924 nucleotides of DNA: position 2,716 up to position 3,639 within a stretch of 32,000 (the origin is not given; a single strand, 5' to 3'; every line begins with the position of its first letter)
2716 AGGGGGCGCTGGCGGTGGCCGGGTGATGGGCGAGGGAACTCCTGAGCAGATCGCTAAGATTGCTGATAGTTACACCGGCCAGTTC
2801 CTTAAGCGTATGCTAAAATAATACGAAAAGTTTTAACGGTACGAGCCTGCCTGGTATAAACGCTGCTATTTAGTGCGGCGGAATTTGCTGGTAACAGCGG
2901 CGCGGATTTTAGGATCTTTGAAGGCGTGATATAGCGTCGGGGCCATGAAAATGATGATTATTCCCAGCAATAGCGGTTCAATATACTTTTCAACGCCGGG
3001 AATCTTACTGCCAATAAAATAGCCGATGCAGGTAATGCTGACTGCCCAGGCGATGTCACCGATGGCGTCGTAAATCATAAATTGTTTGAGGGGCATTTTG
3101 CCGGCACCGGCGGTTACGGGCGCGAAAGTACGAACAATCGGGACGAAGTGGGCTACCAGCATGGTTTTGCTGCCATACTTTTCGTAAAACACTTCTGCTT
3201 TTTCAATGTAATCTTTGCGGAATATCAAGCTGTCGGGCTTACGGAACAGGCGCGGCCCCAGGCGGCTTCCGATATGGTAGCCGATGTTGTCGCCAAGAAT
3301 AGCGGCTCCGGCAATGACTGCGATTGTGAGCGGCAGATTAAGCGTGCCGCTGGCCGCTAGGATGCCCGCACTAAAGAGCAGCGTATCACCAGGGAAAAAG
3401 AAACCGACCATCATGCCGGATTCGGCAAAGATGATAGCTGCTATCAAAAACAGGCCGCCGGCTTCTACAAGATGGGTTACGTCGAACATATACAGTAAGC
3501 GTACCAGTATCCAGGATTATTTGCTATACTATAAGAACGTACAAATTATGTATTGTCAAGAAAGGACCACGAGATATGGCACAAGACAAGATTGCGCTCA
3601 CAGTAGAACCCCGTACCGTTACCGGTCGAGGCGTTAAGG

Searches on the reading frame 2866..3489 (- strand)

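Call 6: search_protein_families(library=pfam, proteins=[window:2866-3489:-], max_evalue=0.001)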
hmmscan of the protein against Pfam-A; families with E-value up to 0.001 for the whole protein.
window:2866-3489:- (207 aa): 1 family
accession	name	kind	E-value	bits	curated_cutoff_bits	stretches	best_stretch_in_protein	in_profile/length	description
PF09335.16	VTT_dom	-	2.4e-20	73.7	33.9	1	32-157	1-122/123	VTT domain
